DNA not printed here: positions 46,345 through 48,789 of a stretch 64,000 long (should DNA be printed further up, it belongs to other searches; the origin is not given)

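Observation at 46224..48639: PHP phosphoesterase / ABC-ATPase fusion with a translationally coupled 94-aa partner: candidate two-gene defence module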

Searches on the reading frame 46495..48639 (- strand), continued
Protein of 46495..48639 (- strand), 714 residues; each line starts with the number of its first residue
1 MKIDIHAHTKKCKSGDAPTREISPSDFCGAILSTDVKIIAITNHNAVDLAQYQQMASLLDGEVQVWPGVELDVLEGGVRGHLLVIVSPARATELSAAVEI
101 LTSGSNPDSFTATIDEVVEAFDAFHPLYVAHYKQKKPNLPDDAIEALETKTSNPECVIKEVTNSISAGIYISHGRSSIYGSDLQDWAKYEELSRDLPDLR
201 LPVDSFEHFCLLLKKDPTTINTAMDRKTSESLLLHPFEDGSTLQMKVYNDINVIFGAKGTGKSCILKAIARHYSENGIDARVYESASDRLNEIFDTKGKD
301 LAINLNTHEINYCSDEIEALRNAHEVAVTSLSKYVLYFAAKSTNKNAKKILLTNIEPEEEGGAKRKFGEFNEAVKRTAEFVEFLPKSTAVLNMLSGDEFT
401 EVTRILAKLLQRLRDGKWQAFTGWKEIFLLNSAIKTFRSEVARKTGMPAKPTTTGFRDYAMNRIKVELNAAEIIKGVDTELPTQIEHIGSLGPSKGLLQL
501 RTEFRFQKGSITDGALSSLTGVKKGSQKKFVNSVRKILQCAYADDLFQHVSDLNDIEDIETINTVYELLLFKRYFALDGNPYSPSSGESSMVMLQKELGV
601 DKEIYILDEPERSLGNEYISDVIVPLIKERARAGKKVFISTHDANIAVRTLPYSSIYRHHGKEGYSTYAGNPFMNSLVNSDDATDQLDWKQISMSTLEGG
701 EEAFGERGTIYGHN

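Call 49: predict_structure(alignment_id=A4)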
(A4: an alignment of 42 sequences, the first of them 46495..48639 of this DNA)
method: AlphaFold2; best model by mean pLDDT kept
length: 714 residues; sequences in the alignment: 42
mean_pLDDT: 51.1   pTM: 0.38
mean pLDDT of the five models: 51.1, 48.5, 48.1, 45.1, 42.8
residues with pLDDT >= 90: 52; 70-90: 114; 50-70: 128; < 50: 420
segments of 3 or more residues with pLDDT < 50: 161-229, 247-370, 417-430, 435-437, 439-481, 491-494, 507-523, 563-572, 583-714
pLDDT, mean of each block of 10 residues (from residue 1): 66 67 77 74 88 90 88 89 91 95 87 96 87 69 88 73 34 30 37 38 32 33 32 67 58 26 38 40 33 30 30 30 27 36 35 32 35 63 72 71 72 53 43 48 41 31 33 29 58 54 50 42 56 63 54 59 45 60 42 37 36 33 38 36 27 34 40 36 44 36 30 25
secondary structure, 60 per line:
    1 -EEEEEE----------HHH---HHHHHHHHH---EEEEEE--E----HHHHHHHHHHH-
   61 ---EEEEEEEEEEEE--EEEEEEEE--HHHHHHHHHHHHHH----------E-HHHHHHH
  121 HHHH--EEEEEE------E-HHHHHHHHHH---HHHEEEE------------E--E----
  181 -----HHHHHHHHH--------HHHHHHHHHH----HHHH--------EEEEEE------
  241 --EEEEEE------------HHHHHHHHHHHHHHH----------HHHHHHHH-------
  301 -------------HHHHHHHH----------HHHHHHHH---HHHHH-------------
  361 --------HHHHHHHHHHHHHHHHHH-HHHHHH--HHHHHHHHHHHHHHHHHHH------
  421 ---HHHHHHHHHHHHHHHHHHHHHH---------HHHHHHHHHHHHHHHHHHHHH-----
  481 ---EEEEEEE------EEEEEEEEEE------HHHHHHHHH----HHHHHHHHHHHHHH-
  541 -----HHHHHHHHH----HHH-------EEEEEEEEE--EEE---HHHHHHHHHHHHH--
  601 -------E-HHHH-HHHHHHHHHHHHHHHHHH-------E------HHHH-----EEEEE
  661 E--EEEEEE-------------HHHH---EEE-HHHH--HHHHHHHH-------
elements in order (helices of 4 or more, strands of 3 or more residues): E2-7 H24-32 E36-41 H49-59 E64-75 E78-85 H88-101 H114-124 E127-132 H141-150 E157-160 H186-194 H203-212 H217-220 E229-234 E243-248 H261-275 H286-293 H314-321 H332-339 H343-347 H369-386 H388-393 H396-414 H424-445 H455-475 E484-490 E497-506 H513-521 H526-539 H546-554 E569-577 E580-582 H586-598 H610-613 H615-632 H647-650 E656-661 E664-669 H683-686 E690-692 H694-697 H700-707

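Call 56: fold_search(model_id=the predicted structure, library=pdb)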
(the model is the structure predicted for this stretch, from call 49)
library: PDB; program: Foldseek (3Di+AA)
matches with E <= 10: 566; with E <= 0.001: 7
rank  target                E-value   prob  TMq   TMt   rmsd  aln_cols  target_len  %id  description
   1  7ug9                  6.5e-06  1.00  0.16  0.49   4.2       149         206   12  Crystal structure of RNase AM PHP domain (released 2022-08-31)
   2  9etk                  8.7e-05  1.00  0.16  0.37   7.7       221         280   15  Crystal structure of Vibrio cholerae RNase AM (released 2024-09-11)
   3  3o0f                  2.1e-04  1.00  0.16  0.36   7.3       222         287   12  Crystal structure of a putative metal-dependent phosphoesterase (BAD_1165) from bifidobacterium adolescentis atcc 15703  (released 2010-08-25)
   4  3e0f                  3.2e-04  1.00  0.18  0.39  10.0       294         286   10  Crystal structure of a putative metal-dependent phosphoesterase (bad_1165) from bifidobacterium adolescentis atcc 15703  (released 2008-09-02)
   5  2yb1                  3.8e-04  1.00  0.17  0.38   5.6       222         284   13  Structure of an amidohydrolase from Chromobacterium violaceum (EFI target EFI-500202) with bound Mn, AMP and phosphate. (released 2011-03-16)
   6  3e0d_A                7.0e-04  1.00  0.17  0.11   4.8       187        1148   13  Insights into the Replisome from the Crystral Structure of the Ternary Complex of the Eubacterial DNA Polymerase III a (released 2008-09-23)
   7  2hpi                  8.7e-04  1.00  0.17  0.11   4.7       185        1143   14  Eubacterial and Eukaryotic Replicative DNA Polymerases are not Homologous: X-ray Structure of DNA Polymerase III (released 2006-09-19)
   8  3f2c_A                2.9e-03  0.98  0.18  0.14  23.9       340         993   11  DNA Polymerase PolC from Geobacillus kaustophilus complex with DNA, dGTP and Mn (released 2009-01-20)
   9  2hqa                  6.7e-03  0.84  0.15  0.12  36.3       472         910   12  Crystal structure of the catalytic alpha subunit of E. Coli replicative DNA polymerase III (released 2006-09-19)
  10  3e38_B                1.3e-02  1.00  0.16  0.31   4.4       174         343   11  CRYSTAL STRUCTURE OF A TWO-DOMAIN PROTEIN CONTAINING PREDICTED PHP-LIKE METAL-DEPENDENT PHOSPHOESTERASE (BVU_3505) FRO (released 2008-10-07)
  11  3e38_A                1.7e-02  0.99  0.14  0.26   5.0       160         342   12  CRYSTAL STRUCTURE OF A TWO-DOMAIN PROTEIN CONTAINING PREDICTED PHP-LIKE METAL-DEPENDENT PHOSPHOESTERASE (BVU_3505) FRO (released 2008-10-07)
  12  9a2i_MODEL_1_A        7.5e-02  0.05  0.07  0.07  28.5       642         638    8  Model of E. coli DnaK by in-cell photo-crosslinking MS and deep learning (released 2023-02-24)
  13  3ojg                  2.0e-01  0.66  0.14  0.28  10.2       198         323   11  Structure of an inactive lactonase from Geobacillus kaustophilus with bound N-butyryl-DL-homoserine lactone (released 2010-10-27)
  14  4aby_A                2.2e-01  0.12  0.06  0.10  19.3       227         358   15  Crystal structure of Deinococcus radiodurans RecN head domain (released 2012-12-12)
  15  8wv8_A                2.5e-01  0.14  0.07  0.11  19.8       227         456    8  Crystal Structure of Cyanobacterial Circadian Clock Protein KaiC (released 2023-12-27)
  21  8jvh                  4.3e-01  0.04  0.06  0.04  25.7       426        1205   12  Cryo-EM structure of Plasmodium falciparum multidrug resistance protein 1 in the apo state with H1 helix (released 2023-08-30)
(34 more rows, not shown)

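Call 59: find_encoding_contigs(protein=window:46495-48639:-, flank=10000, max_places=4)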
Protein window:46495-48639:- (714 aa): 2 contigs read that carry it; 2 places shown.
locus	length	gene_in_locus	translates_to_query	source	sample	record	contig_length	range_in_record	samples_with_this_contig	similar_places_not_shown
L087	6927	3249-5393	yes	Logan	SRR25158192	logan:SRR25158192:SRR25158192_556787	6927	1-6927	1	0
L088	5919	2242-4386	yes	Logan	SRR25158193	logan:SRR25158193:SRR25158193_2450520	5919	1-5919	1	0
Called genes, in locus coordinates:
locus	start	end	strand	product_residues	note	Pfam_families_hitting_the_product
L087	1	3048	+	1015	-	?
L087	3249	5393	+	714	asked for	PF00005:ABC_tran (faint)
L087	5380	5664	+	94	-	-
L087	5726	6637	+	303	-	PF13391:HNH_2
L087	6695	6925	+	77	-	?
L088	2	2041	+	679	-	?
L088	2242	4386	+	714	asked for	PF00005:ABC_tran (faint)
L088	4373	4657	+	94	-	-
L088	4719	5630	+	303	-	PF13391:HNH_2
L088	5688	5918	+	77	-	?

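Call 64: search_dna_similar(query=window:46495-48639:-, collection=plasmids, mode=protein, max_rows=15)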
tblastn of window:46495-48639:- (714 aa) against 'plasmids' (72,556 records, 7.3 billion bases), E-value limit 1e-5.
Records with a match: 40; places in all: 40; records where one place covers at least 80% of the query: 31.
Best place of each record, by identity: <60% 40.
By first word of the organism name: Enterococcus 24; Staphylococcus 12; Photobacterium 1; Clostridium 1; Rhizobium 1; Pantoea 1.
By predicted mobility (MOB-suite, as given by PLSDB): mobilizable 31; conjugative 5; non-mobilizable 4.
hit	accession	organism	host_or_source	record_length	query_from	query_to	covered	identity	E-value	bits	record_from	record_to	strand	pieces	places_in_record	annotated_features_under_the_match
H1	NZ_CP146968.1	Photobacterium damselae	Penaeus japonicus,shrimp farm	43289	1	714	100%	51.1%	0e+0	738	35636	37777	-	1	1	AAA family ATPase | hypothetical protein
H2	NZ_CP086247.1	Clostridium sp. CF011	single colony,bovine feces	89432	1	711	100%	34.3%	5e-113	383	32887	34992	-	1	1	histidinol phosphatase | hypothetical protein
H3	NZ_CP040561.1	Staphylococcus aureus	Homo sapiens,nasal swab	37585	1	712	100%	26.4%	2e-54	210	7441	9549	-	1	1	hypothetical protein (x2)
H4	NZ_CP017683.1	Staphylococcus aureus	environmental,bakery environment ...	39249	1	712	100%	26.4%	2e-54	210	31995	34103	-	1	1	hypothetical protein (x2)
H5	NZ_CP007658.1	Staphylococcus aureus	Homo sapiens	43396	1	712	100%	26.4%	2e-54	210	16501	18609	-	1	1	hypothetical protein (x2)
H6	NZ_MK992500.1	Staphylococcus aureus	-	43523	1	712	100%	26.4%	2e-54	210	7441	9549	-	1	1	hypothetical protein (x2)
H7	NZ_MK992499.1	Staphylococcus aureus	-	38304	1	712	100%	26.3%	6e-54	209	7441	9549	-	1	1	hypothetical protein (x2)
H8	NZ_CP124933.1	Enterococcus faecalis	Homo sapiens,urine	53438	2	711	99%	23.3%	1e-7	63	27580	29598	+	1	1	histidinol-phosphatase | hypothetical protein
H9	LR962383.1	Enterococcus faecalis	-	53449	2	711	99%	23.3%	1e-7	63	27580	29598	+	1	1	record has no annotation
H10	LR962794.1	Enterococcus faecalis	-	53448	2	711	99%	23.3%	1e-7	63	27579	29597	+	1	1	record has no annotation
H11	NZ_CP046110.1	Enterococcus faecalis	cell culture,air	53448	2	711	99%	23.3%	1e-7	63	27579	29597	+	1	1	histidinol-phosphatase | hypothetical protein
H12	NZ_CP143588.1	Enterococcus faecalis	Homo sapiens,bacterial isolate,sonicate ...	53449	2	711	99%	23.3%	1e-7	63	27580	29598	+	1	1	histidinol-phosphatase | hypothetical protein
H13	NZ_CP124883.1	Enterococcus faecalis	Homo sapiens,urine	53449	2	711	99%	23.3%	1e-7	63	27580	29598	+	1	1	histidinol-phosphatase | hypothetical protein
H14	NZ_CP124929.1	Enterococcus faecalis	Homo sapiens,urine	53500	2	711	99%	23.3%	1e-7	63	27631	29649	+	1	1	histidinol-phosphatase | hypothetical protein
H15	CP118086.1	Enterococcus faecalis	Homo sapiens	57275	2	711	99%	23.3%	1e-7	63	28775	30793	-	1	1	histidinol-phosphatase | hypothetical protein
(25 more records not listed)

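Call 65: search_dna_similar(query=window:46495-48639:-, collection=phages, mode=protein, max_rows=15)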
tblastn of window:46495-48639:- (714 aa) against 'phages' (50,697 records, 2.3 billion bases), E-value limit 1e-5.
No match.

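Call 67: get_annotated_region(hit=H3, flank=3000)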
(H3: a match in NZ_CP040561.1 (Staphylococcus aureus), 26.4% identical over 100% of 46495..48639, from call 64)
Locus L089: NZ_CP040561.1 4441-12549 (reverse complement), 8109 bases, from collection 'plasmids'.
description: Staphylococcus aureus strain Col52-A5 plasmid pCOL52-A5, complete sequence
organism: Staphylococcus aureus (NCBI taxid 1280)
taxonomy: Bacteria; Bacillota; Bacilli; Bacillales; Staphylococcaceae; Staphylococcus; Staphylococcus aureus
host: -; source: Homo sapiens,nasal swab; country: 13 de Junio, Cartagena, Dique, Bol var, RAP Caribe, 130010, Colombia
typing (MOB-suite, as given by PLSDB): mobilizable; replicon rep_cluster_1017,rep_cluster_1017,rep_cluster_1118,rep_cluster_1118,rep_cluster_1215,rep_cluster_2234; relaxase MOBV
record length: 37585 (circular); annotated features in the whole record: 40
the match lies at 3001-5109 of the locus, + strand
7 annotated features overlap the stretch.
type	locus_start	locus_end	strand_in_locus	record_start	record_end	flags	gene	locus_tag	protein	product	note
CDS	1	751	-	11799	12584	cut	-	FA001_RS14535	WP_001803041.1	hypothetical protein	-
CDS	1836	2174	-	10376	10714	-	-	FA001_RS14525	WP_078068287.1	hypothetical protein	-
CDS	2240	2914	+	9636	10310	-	-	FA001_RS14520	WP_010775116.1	IS6-like element IS257 family transposase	-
CDS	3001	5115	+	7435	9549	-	-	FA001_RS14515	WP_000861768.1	hypothetical protein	-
CDS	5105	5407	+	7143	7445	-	-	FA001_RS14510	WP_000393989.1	hypothetical protein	-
CDS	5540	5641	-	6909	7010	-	-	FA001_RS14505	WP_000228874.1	type I toxin-antitoxin system Fst family toxin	-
CDS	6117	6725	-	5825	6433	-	-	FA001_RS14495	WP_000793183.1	hypothetical protein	-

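Call 68: get_annotated_region(hit=H8, flank=3000)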
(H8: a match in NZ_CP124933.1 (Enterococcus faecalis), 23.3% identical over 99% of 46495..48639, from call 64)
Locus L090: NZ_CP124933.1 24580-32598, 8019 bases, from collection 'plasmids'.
description: Enterococcus faecalis strain EfsPF24-2 plasmid p2_EfsPF24-2_rep9a, complete sequence
organism: Enterococcus faecalis (NCBI taxid 1351)
taxonomy: Bacteria; Bacillota; Bacilli; Lactobacillales; Enterococcaceae; Enterococcus; Enterococcus faecalis
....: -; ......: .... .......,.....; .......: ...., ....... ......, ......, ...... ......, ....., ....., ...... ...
typing (MOB-suite, as given by PLSDB): mobilizable; replicon rep_cluster_992; relaxase MOBC
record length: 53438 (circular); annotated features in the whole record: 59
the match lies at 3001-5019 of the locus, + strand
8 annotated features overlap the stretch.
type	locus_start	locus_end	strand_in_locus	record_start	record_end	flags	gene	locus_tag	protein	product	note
CDS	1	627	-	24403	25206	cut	-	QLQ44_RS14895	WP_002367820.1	AAA family ATPase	-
CDS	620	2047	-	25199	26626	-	-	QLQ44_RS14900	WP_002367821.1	Mu transposase C-terminal domain-containing protein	-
CDS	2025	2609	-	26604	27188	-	-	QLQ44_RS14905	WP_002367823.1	recombinase family protein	GO:0006310 - DNA recombination [Evidence IEA]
CDS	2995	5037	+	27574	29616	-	-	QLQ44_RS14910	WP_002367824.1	histidinol-phosphatase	-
CDS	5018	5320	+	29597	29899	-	-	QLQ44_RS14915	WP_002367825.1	hypothetical protein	-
CDS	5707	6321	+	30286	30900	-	-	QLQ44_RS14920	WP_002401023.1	recombinase family protein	GO:0006310 - DNA recombination [Evidence IEA]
CDS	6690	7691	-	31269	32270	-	-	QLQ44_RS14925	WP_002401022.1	DUF4062 domain-containing protein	-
CDS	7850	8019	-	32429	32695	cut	-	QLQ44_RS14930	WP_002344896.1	helix-turn-helix transcriptional regulator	-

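Call 69: get_annotated_region(hit=H1, flank=3000)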
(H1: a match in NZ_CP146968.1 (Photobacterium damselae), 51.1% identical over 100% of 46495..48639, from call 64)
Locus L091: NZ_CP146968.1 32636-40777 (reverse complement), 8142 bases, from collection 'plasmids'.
description: Photobacterium damselae subsp. damselae strain WMD-P1 plasmid pWMD-P1-1, complete sequence
organism: Photobacterium damselae (NCBI taxid 85581)
taxonomy: Bacteria; Pseudomonadota; Gammaproteobacteria; Vibrionales; Vibrionaceae; Photobacterium; Photobacterium damselae
host: -; source: Penaeus japonicus,shrimp farm; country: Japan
typing (MOB-suite, as given by PLSDB): non-mobilizable
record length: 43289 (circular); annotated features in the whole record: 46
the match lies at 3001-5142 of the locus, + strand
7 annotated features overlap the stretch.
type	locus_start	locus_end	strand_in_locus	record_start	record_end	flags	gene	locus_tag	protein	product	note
CDS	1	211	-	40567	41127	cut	-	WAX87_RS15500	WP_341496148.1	ParA family protein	-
CDS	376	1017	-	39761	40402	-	-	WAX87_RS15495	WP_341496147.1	cysteine peptidase family C39 domain-containing protein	GO:0006508 - proteolysis [Evidence IEA]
CDS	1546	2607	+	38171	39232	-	-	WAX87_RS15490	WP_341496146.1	hypothetical protein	-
CDS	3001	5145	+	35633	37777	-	-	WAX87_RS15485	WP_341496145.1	AAA family ATPase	-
CDS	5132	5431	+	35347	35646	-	-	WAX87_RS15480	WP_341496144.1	hypothetical protein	-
CDS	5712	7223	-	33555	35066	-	-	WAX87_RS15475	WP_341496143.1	Eco57I restriction-modification methylase domain-containing protein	GO:0006304 - DNA modification [Evidence IEA]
CDS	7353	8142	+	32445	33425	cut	-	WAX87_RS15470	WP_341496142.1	BsuBI/PstI family type II restriction endonuclease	GO:0009307 - DNA restriction-modification system [Evidence IEA]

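Call 72: search_protein_families(library=padloc, proteins=[L089:3001-5115:+, L089:5105-5407:+, L090:2995-5037:+, L090:5018-5320:+, L081:4977-7127:+, L081:7108-7416:+, L091:3001-5145:+, L091:5132-5431:+], max_evalue=0.001)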
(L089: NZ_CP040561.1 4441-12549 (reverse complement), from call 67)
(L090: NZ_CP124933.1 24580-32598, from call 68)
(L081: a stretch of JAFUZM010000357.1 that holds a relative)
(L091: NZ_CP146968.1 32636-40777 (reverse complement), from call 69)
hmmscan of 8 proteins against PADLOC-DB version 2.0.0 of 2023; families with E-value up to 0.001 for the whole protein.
L089:3001-5115:+ (704 aa): 1 family
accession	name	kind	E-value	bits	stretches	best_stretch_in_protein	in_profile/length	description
PDLC04140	mad8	-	1.3e-05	22.8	1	247-635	31-234/314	mads_8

L089:5105-5407:+ (100 aa): 1 family
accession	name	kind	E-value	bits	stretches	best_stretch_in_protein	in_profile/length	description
PDLC01343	Cas8b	-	0.0002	18.5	1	37-84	477-517/535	CAS-I-B; effector_LS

L090:2995-5037:+ (680 aa): 8 families
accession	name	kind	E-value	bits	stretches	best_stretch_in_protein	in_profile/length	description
PDLC04680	PDC-M49A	-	3.7e-263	873.1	1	1-680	1-674/674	-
PDLC04678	PDC-M49A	-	7.7e-103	343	1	2-679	3-680/681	-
PDLC04679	PDC-M49A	-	2.7e-37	126.7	1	154-679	8-540/541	-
PDLC04213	HEC-02A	-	2.7e-06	25.2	1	233-280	19-52/337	-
PDLC04140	mad8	-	6.9e-06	23.8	1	231-422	21-164/314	mads_8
PDLC04146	HEC-02B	-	0.00013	19.1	0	232-258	17-43/344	-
PDLC04164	AriA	-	0.00023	18.8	0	237-269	27-60/253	-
PDLC04236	PDC-M01A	-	0.00042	17.5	0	185-282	11-111/388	-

L090:5018-5320:+ (100 aa): 3 families
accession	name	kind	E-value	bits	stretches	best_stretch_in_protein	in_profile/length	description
PDLC04682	PDC-M49B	-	4.6e-31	105.5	1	1-98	1-95/97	-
PDLC04683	PDC-M49B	-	2e-17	61.7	1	1-98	1-97/135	-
PDLC04681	PDC-M49B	-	3.3e-05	22.3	1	1-92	1-91/94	-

L081:4977-7127:+ (716 aa): 7 families
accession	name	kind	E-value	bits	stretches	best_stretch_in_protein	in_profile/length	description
PDLC04680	PDC-M49A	-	2.4e-32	110.4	2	10-280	3-256/674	-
PDLC04678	PDC-M49A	-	3e-20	70.1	2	252-714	234-679/681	-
PDLC04213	HEC-02A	-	5.8e-08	30.6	0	593-645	223-274/337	-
PDLC04164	AriA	-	1e-06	26.5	0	253-374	25-131/253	-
PDLC04140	mad8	-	4.8e-05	21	0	259-416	31-184/314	mads_8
PDLC04242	PDC-M01A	-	0.00016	18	0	570-649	390-471/566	-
PDLC00305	PtuA1|PtuA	-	0.00058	17.3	0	249-303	17-71/392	AAA ATPase domain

L081:7108-7416:+ (102 aa): 0 families

L091:3001-5145:+ (714 aa): 14 families
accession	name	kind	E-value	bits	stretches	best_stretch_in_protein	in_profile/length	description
PDLC04680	PDC-M49A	-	1.8e-36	124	1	2-711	3-669/674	-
PDLC04678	PDC-M49A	-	1.7e-23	80.8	1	2-712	4-677/681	-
PDLC04679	PDC-M49A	-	2.6e-08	31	1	583-712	408-537/541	-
PDLC04213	HEC-02A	-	5.9e-08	30.6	1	237-345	11-117/337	-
PDLC04164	AriA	-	1.7e-07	29.1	1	234-373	11-137/253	-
PDLC04242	PDC-M01A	-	8.5e-07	25.5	0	584-652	404-474/566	-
PDLC04140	mad8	-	1.2e-06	26.3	1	252-407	30-101/314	mads_8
PDLC00305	PtuA1|PtuA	-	7.3e-06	23.5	1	242-353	16-123/392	AAA ATPase domain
PDLC02914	ATPase-Toprim_I-B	-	3e-05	21.4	0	249-665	25-265/443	-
PDLC00271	PtuA1|PtuA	-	8.2e-05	20.3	1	231-394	5-152/421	AAA ATPase domain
PDLC04235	PDC-M01A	-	0.0002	18.4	1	233-416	170-353/510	-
PDLC04609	PDC-M38A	-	0.00031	18.1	1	232-280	5-53/371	-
PDLC00279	PtuA1|PtuA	-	0.00048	17.4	1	236-309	13-82/416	AAA ATPase domain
PDLC04214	HEC-02A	-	0.0005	17.4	0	232-269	5-42/338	-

L091:5132-5431:+ (99 aa): 0 families
